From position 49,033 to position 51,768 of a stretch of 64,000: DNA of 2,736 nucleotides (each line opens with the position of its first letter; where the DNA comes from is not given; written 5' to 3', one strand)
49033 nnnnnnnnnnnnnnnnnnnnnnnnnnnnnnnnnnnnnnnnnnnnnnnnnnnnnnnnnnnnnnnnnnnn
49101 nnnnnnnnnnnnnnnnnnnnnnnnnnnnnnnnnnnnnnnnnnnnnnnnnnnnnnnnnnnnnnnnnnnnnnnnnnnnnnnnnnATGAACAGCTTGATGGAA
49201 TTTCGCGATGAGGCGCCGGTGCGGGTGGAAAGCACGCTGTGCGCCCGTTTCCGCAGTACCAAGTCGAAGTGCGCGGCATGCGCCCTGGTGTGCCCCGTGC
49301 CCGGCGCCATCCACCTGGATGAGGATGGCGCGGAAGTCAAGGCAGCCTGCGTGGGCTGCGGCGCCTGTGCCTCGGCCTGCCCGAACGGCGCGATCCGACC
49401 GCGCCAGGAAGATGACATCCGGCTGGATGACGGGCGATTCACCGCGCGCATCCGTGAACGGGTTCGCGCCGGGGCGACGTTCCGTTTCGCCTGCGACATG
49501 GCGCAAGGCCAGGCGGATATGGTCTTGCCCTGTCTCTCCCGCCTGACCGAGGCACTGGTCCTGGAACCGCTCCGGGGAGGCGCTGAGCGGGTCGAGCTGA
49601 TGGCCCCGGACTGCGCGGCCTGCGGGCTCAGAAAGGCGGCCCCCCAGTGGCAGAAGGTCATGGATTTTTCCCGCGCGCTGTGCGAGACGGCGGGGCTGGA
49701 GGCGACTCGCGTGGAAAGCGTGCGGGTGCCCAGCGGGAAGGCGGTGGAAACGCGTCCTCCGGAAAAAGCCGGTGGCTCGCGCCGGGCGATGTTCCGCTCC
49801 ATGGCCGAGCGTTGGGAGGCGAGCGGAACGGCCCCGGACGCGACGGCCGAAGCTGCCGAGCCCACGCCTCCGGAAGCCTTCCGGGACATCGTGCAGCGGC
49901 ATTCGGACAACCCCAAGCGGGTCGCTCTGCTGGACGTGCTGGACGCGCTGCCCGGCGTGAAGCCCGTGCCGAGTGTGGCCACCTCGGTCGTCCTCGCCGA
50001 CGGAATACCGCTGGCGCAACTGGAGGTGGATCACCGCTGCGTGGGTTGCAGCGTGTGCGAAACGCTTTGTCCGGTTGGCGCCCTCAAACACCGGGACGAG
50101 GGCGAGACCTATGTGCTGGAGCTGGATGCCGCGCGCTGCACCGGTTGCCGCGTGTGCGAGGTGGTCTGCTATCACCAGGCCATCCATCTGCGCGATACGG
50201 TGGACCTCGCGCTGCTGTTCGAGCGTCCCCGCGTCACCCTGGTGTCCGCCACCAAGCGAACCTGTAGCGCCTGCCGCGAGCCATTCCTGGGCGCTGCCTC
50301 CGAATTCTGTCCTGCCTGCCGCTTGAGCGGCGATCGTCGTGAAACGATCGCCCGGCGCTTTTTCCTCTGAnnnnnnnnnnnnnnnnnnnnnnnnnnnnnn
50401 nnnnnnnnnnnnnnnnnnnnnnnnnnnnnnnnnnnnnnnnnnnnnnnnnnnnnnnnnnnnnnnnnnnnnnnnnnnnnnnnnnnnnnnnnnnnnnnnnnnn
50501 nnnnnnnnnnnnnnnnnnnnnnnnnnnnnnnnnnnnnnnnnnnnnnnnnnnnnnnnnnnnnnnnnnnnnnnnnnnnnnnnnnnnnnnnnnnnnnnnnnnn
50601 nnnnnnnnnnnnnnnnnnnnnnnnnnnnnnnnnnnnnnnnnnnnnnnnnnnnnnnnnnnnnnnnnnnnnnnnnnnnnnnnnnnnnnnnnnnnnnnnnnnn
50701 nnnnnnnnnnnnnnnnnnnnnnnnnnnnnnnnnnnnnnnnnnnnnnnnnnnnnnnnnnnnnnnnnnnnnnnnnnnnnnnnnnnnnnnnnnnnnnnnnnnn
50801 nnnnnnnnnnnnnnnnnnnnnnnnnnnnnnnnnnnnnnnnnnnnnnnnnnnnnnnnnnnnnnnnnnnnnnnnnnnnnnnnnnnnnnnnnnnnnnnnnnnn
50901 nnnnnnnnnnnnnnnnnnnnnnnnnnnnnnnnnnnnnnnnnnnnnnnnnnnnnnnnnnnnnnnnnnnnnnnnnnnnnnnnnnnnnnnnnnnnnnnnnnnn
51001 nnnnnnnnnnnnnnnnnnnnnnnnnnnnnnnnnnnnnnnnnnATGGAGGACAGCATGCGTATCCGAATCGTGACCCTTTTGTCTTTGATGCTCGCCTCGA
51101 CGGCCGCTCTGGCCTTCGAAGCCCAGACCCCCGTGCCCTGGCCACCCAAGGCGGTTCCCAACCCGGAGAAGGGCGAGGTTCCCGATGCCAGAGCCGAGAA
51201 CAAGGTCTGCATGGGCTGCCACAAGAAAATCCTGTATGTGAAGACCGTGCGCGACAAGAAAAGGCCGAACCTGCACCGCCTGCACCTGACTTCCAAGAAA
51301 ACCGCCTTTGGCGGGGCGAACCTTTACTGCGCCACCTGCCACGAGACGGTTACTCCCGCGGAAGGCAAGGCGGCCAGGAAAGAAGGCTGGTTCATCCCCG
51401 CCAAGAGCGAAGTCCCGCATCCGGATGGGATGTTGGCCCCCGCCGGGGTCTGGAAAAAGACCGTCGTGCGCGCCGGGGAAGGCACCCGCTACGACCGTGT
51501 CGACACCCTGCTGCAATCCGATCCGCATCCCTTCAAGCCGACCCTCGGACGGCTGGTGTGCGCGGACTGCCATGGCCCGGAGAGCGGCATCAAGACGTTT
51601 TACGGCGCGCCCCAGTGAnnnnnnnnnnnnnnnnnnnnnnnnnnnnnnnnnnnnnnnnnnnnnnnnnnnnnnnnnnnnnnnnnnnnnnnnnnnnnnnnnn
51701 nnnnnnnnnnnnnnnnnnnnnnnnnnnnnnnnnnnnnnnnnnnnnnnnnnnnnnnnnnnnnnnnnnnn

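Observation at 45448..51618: TtrAB-like reductase without TtrC or TtrRS, wired instead to a trihaem cytochrome c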

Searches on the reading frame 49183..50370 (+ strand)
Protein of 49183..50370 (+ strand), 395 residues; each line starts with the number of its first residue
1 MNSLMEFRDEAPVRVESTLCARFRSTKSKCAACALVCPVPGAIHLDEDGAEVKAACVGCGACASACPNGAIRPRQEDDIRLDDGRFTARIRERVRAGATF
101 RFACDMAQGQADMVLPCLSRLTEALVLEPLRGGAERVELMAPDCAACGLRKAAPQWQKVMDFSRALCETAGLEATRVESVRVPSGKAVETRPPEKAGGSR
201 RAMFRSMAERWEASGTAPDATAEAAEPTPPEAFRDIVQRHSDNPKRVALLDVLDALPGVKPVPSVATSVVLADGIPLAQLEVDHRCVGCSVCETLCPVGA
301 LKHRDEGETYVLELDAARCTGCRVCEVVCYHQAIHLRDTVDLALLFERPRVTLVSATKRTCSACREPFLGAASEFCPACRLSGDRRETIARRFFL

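Call 3: search_protein_families(library=pfam, proteins=[window:49183-50370:+], max_evalue=0.01)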
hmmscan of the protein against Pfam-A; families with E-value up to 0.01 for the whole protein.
window:49183-50370:+ (395 aa): 10 families
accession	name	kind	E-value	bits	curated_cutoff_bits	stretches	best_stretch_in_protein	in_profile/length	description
PF00037.32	Fer4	-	3.5e-14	52.4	21.1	3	55-72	7-24/24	4Fe-4S binding domain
PF12838.12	Fer4_7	-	1.7e-13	51.2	27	2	285-333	1-52/52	4Fe-4S dicluster domain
PF12837.12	Fer4_6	-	2.3e-12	46.7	25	3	315-334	5-24/24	4Fe-4S binding domain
PF25160.1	LdpA_Fe-S-bd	-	6.7e-10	39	27.6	1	32-73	8-45/49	LdpA Fe-S cluster-binding domain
PF13484.11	Fer4_16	-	3.9e-09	37.6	30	1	56-79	2-24/66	4Fe-4S double cluster binding domain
PF13187.11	Fer4_9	-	7.1e-09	36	27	3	285-334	1-52/52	4Fe-4S dicluster domain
PF14697.11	Fer4_21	-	1.6e-06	28.6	35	2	29-71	10-57/59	4Fe-4S dicluster domain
PF12797.12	Fer4_2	-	2.2e-06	27.7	24.5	2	54-67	8-21/22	4Fe-4S binding domain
PF13237.11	Fer4_10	-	1.6e-05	25.1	25.5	1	29-67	11-53/53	4Fe-4S dicluster domain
PF02662.21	FlpD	-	0.00013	22.4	22.3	1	115-186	33-104/123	Methyl-viologen-reducing hydrogenase, delta subunit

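Call 4: search_protein_families(library=ncbifam, proteins=[window:49183-50370:+], max_evalue=0.01)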
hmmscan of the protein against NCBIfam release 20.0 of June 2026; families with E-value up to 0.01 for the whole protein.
window:49183-50370:+ (395 aa): 84 families (the best 25 are shown)
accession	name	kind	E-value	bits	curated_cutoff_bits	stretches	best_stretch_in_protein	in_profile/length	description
NF038196.1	ferrodoxin_EFR1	subfamily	2e-13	50.9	75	2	279-338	179-233/242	EFR1 family ferrodoxin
NF040770.1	hetero_SS_HdrA2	exception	2.4e-13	49.1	1100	2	28-180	580-747/777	CoB-CoM heterodisulfide reductase HdrA2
NF045874.1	Vhu_polyferre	exception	2.5e-13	49.5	600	2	25-72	265-310/381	F420-non-reducing hydrogenase associated-polyferredoxin VhuB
TIGR02700.1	flavo_MJ0208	hypoth_equivalog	1.2e-12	47.6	251.35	2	284-337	148-197/234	dihydromethanopterin reductase (acceptor)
NF040684.1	PorD_Arch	equivalog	2.1e-12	46.9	120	2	284-337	32-82/85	pyruvate synthase subunit PorD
NF007202.0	PRK09623.1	equivalog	1.3e-11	44.8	166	2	280-336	47-100/105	3-methyl-2-oxobutanoate dehydrogenase subunit delta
NF009053.0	PRK12387.1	subfamily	1.6e-11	44.3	204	1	284-369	38-125/180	formate hydrogenlyase complex iron-sulfur subunit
TIGR02179.1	PorD_KorD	subfamily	3.2e-11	43.2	60.05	2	283-336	24-74/78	2-oxoacid:acceptor oxidoreductase, delta subunit, pyruvate/2-ketoisovalerate family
NF007658.0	PRK10330.1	equivalog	9.7e-11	41.5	260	2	28-73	61-106/181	electron transport protein HydN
TIGR00402.1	napF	equivalog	1.7e-10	41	102.2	2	285-366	36-115/149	ferredoxin-type protein NapF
NF007203.0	PRK09624.1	equivalog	1.8e-10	41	171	2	28-72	54-99/105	pyuvate ferredoxin oxidoreductase subunit delta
NF033683.1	di_4Fe-4S_YfhL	equivalog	2.5e-10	40.5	86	2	280-323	3-42/80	YfhL family 4Fe-4S dicluster ferredoxin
NF045763.1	PhenlGlyoxDHPadF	equivalog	3.8e-10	39.8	150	2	283-334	30-77/78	NADH-dependent phenylglyoxylate dehydrogenase subunit delta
NF040864.1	HgcB_ferredoxin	equivalog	7.9e-10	38.5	99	3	28-72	17-62/93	mercury methylation ferredoxin HgcB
TIGR01971.1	NuoI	subfamily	1.2e-09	37.8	113.05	2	281-343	39-107/121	NADH-quinone oxidoreductase, chain I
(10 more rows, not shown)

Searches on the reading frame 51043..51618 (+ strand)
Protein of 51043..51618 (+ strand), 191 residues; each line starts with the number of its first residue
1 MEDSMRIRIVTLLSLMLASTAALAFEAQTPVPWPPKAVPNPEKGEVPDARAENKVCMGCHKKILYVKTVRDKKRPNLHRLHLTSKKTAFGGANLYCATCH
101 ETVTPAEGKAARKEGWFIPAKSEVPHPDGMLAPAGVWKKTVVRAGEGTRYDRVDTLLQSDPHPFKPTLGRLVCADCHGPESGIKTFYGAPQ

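Call 3: search_protein_families(library=pfam, proteins=[window:51043-51618:+], max_evalue=0.01)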
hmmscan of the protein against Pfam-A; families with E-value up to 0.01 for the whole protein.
window:51043-51618:+ (191 aa): 5 families
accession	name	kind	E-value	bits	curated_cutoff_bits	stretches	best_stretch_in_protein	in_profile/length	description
PF14537.11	Cytochrom_c3_2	-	2.1e-06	28.5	25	1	46-102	19-66/79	Cytochrome c3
PF14522.11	Cytochrome_C7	-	1.6e-05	25.1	24.8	1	52-106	12-54/67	Cytochrome c7 and related cytochrome c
PF09699.15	Paired_CXXCH_1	-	3.7e-05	23.8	20.6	0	49-62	25-38/41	Doubled CXXCH motif (Paired_CXXCH_1)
PF22113.1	Mtrc-MtrF_II-IV_dom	-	0.00038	20.4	30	0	51-102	118-165/176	Outer membrane cytochrome MtrC/MtrF-like, domains II/IV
PF13442.11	Cytochrome_CBB3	-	0.0028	18.4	27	0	95-116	13-32/68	Cytochrome C oxidase, cbb3-type, subunit III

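Call 4: search_protein_families(library=ncbifam, proteins=[window:51043-51618:+], max_evalue=0.01)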
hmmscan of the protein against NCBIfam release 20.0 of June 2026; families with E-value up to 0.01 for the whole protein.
window:51043-51618:+ (191 aa): 4 families
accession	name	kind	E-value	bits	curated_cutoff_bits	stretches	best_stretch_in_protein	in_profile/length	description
NF008659.0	PRK11659.1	equivalog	2.2e-06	27.5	184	1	16-111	12-93/188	cytochrome c nitrite reductase pentaheme subunit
TIGR03146.1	cyt_nit_nrfB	equivalog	0.00037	20.8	166.6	1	46-112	4-59/145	cytochrome c nitrite reductase pentaheme subunit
NF041028.1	decahem_GSU2203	exception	0.0036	16.6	325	0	51-104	243-299/317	GSU2203 family decaheme c-type cytochrome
TIGR01905.1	paired_CXXCH_1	subfamily_domain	0.005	16.7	25.2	0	52-62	28-38/41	doubled CXXCH domain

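Call 96: search_protein_representatives(protein=window:51043-51618:+)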
Query: 191 residues. Proteins with E-value up to 0.001 (for the whole library): 19; up to 1e-10: 16; up to 1e-30: 4. The best 19 are listed.
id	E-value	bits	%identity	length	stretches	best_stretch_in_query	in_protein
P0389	6.7e-54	198.8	56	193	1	5-190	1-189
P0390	7.9e-53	195.3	53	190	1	5-190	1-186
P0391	1.8e-46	174.6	53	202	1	27-191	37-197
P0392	1.4e-42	161.9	51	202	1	20-190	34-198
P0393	7.7e-26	107.3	47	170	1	49-189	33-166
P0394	4.5e-25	104.7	58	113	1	103-190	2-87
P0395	1.7e-24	102.9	41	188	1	41-189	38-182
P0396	2.7e-24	102.2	41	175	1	42-190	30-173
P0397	5.0e-22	94.8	45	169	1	47-189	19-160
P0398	1.9e-17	79.9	37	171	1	37-189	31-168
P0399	2.3e-15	73.1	32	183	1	52-189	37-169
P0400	1.2e-14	70.7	37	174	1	50-188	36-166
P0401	2.0e-13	66.8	39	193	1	51-188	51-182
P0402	2.1e-13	66.7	37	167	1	25-190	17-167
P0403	4.3e-13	65.7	38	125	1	74-189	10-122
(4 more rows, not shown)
